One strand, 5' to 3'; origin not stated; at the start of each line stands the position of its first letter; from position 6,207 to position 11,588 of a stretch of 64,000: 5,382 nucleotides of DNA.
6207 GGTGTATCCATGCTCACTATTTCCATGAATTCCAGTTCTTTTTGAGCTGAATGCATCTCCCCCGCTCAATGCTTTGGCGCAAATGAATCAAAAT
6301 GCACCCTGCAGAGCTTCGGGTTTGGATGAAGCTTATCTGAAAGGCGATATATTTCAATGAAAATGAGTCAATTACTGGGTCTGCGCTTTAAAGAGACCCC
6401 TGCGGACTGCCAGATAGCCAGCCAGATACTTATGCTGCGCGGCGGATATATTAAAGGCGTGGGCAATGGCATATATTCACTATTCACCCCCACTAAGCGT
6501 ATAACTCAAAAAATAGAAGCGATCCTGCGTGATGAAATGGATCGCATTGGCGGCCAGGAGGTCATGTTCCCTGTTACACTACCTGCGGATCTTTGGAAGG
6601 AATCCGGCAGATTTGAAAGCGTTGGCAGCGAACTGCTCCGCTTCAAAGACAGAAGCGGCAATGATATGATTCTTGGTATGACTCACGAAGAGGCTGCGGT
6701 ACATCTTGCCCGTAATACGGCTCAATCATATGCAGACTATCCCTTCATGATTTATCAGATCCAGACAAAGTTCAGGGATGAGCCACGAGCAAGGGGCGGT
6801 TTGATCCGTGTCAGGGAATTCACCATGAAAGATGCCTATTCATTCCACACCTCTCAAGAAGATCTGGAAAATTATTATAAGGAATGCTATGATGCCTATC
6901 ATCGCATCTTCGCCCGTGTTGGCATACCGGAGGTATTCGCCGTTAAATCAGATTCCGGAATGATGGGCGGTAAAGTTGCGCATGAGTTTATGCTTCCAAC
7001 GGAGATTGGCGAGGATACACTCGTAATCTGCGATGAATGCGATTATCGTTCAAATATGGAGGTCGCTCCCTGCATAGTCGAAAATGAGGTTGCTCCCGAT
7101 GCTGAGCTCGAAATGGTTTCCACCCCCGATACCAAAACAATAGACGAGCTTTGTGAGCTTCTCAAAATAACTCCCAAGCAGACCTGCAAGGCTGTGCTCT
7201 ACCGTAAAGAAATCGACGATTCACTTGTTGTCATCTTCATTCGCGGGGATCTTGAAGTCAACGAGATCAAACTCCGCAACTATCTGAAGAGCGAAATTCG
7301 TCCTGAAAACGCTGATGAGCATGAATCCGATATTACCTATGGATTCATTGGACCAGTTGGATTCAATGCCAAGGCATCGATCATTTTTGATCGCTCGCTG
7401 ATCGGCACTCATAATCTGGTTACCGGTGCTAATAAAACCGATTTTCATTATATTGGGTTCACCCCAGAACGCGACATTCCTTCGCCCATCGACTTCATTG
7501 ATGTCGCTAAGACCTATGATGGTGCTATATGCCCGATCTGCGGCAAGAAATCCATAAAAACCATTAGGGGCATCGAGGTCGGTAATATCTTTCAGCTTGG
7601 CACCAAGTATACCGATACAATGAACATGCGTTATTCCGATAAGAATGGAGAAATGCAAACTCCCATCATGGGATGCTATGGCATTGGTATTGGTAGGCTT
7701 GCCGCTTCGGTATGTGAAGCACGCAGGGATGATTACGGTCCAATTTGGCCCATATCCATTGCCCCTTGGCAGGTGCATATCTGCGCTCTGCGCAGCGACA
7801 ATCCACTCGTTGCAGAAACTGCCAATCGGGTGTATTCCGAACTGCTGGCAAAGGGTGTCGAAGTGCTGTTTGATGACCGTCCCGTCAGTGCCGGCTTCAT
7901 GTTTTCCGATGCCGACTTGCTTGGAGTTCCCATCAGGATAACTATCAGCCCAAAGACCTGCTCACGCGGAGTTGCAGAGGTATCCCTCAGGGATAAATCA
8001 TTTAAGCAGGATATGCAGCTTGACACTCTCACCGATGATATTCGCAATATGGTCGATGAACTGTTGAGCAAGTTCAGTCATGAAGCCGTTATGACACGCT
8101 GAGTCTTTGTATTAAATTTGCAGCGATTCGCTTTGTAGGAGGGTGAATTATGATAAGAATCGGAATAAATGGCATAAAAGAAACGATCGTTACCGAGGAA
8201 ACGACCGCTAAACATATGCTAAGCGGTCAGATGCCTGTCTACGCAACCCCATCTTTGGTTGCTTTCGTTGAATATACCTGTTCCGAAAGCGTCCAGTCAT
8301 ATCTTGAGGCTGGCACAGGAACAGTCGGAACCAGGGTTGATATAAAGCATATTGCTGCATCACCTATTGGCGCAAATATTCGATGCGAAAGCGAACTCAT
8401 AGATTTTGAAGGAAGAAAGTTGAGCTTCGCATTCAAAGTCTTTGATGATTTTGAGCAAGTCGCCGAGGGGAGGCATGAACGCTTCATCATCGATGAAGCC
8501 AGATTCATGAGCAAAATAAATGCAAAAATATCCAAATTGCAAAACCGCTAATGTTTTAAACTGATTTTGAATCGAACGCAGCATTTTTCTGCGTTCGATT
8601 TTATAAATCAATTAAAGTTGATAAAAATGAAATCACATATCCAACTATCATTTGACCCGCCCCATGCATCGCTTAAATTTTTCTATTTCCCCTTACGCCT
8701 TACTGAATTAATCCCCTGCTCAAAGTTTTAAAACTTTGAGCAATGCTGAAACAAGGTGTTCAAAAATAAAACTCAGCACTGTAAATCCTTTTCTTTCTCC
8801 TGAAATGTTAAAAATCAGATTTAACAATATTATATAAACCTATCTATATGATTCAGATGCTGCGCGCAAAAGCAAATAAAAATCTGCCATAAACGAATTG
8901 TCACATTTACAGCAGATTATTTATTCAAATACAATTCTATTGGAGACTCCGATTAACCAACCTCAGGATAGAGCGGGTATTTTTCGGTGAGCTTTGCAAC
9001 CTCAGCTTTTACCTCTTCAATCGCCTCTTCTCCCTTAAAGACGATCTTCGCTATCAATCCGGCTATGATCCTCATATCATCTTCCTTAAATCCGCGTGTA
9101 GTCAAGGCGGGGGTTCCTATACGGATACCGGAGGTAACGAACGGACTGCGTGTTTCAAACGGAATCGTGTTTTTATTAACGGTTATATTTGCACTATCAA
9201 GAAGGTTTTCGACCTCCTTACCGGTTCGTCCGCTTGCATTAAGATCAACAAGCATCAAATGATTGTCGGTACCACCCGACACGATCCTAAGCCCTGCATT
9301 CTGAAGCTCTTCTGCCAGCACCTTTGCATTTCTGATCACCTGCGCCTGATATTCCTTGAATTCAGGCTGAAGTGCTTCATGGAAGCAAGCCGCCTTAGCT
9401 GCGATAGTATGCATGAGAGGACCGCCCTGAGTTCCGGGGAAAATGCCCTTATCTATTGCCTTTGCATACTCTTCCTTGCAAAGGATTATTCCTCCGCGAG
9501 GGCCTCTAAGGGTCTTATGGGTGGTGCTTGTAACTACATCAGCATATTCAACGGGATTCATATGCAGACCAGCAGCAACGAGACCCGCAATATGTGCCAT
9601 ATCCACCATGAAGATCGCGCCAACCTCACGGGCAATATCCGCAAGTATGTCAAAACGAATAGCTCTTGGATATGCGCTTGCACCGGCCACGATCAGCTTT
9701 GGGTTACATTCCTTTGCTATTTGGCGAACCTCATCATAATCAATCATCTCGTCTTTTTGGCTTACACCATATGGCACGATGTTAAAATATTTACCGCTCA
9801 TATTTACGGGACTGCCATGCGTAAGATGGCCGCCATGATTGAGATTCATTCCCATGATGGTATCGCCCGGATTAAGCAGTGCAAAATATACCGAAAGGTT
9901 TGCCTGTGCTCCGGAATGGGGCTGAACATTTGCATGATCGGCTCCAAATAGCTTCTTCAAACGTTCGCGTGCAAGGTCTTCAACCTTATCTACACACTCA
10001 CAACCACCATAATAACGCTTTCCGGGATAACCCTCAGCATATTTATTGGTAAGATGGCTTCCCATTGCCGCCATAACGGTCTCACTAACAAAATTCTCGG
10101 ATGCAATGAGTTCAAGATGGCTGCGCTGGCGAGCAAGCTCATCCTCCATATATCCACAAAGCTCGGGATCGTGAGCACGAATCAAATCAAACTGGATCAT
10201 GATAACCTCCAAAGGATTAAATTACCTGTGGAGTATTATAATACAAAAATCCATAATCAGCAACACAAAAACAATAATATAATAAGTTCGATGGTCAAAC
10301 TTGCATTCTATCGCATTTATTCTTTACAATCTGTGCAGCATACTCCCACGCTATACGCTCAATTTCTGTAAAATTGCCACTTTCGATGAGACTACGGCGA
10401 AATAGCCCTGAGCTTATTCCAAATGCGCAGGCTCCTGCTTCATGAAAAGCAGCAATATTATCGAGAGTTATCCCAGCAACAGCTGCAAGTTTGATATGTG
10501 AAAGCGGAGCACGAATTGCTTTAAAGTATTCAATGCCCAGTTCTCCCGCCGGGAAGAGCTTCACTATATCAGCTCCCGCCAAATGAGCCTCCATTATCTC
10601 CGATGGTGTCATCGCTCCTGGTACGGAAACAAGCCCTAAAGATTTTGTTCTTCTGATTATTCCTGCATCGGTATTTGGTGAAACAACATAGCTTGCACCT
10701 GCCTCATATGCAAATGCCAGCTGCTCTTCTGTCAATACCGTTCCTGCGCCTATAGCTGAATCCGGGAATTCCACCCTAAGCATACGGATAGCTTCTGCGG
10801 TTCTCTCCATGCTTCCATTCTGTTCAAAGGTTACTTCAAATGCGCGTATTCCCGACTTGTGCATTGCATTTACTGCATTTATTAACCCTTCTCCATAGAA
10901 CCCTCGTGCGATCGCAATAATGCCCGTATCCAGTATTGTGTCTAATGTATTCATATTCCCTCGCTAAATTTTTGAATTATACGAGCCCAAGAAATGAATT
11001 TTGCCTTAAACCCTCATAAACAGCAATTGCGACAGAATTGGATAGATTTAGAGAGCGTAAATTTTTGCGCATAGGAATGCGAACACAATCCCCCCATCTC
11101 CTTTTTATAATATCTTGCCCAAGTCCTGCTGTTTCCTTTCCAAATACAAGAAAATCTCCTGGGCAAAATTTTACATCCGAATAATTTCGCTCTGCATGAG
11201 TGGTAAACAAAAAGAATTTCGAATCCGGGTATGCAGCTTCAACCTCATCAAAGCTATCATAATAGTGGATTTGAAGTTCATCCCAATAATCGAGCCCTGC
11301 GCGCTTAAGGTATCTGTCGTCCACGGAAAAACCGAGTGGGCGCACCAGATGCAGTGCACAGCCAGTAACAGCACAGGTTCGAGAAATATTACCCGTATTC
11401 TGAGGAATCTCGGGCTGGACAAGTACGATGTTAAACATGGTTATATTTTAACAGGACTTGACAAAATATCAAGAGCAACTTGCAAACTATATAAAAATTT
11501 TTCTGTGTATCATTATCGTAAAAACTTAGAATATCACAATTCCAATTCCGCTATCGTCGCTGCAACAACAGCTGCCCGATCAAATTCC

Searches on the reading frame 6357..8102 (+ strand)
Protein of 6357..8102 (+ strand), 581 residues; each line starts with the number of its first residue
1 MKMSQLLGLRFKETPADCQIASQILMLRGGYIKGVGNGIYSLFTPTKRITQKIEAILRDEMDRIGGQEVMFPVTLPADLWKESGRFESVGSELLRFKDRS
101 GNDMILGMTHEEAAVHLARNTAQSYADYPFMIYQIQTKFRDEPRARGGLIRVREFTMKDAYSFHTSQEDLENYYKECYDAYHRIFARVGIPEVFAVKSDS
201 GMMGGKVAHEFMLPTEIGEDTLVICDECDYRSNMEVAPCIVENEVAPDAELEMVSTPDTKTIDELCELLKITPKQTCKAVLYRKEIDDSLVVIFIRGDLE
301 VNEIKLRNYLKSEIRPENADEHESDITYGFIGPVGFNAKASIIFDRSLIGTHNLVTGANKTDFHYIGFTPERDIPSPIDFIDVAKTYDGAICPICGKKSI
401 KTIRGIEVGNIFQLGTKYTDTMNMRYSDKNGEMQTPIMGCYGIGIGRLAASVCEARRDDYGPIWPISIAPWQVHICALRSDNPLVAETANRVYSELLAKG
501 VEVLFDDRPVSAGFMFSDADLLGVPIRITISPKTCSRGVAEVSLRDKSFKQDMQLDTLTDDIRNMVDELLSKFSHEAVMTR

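Call 29: search_protein_families(library=pfam, proteins=[window:6357-8102:+], max_evalue=0.00001)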
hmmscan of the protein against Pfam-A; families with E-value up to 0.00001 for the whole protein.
window:6357-8102:+ (581 aa): 3 families
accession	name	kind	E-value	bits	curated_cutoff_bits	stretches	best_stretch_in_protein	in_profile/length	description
PF00587.30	tRNA-synt_2b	-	2.8e-32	112.7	29.3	1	95-454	2-177/179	tRNA synthetase class II core domain (G, H, P, S and T)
PF04073.20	tRNA_edit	-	1.2e-16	61.4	25.5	1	256-366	1-114/123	Aminoacyl-tRNA editing domain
PF03129.25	HGTP_anticodon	-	4e-14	53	21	1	472-564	1-93/94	Anticodon binding domain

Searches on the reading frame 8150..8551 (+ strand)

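Call 29: search_protein_families(library=pfam, proteins=[window:8150-8551:+], max_evalue=0.00001)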
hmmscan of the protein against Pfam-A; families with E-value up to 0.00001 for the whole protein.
window:8150-8551:+ (133 aa): 1 family
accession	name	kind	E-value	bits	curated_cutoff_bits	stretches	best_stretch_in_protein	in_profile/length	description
PF22636.2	FlK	-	2.5e-34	117.9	27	1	14-116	1-102/103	Fluoroacetyl-CoA-specific thioesterase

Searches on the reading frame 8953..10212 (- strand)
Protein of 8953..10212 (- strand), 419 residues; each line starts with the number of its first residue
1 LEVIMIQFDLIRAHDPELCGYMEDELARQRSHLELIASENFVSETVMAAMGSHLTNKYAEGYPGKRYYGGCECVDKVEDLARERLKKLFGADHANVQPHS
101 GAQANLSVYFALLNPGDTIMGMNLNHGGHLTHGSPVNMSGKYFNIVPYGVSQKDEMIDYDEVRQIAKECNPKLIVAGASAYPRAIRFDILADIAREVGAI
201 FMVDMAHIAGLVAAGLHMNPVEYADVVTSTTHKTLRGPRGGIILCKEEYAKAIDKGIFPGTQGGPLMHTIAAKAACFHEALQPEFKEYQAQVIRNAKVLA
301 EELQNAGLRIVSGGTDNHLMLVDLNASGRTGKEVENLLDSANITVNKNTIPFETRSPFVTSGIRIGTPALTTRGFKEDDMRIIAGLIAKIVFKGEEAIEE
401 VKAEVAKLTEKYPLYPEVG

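Call 29: search_protein_families(library=pfam, proteins=[window:8953-10212:-], max_evalue=0.00001)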
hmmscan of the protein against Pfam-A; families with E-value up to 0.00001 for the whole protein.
window:8953-10212:- (419 aa): 3 families
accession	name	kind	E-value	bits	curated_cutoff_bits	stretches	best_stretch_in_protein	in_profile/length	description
PF00464.25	SHMT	-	9.7e-171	568.2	27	1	12-387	2-399/399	Serine hydroxymethyltransferase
PF00155.27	Aminotran_1_2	-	6.2e-15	55.7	19.7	1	81-372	47-351/361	Aminotransferase class I and II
PF01212.27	Beta_elim_lyase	-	5.1e-09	36.3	27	1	60-347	20-274/288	Beta-eliminating lyase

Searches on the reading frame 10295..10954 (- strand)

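Call 29: search_protein_families(library=pfam, proteins=[window:10295-10954:-], max_evalue=0.00001)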
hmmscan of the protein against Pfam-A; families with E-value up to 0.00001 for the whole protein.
window:10295-10954:- (219 aa): 1 family
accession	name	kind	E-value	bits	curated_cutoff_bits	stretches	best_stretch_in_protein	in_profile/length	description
PF01081.25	Aldolase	-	1.2e-34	120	27.8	1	22-201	20-196/196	KDPG and KHG aldolase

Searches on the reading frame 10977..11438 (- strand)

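Call 29: search_protein_families(library=pfam, proteins=[window:10977-11438:-], max_evalue=0.00001)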
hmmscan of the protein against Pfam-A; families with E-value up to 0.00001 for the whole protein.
window:10977-11438:- (153 aa): 1 family
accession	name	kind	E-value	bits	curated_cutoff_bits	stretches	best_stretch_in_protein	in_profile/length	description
PF00588.24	SpoU_methylase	-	1.6e-33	116.2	29.7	1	2-141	2-142/142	SpoU rRNA Methylase family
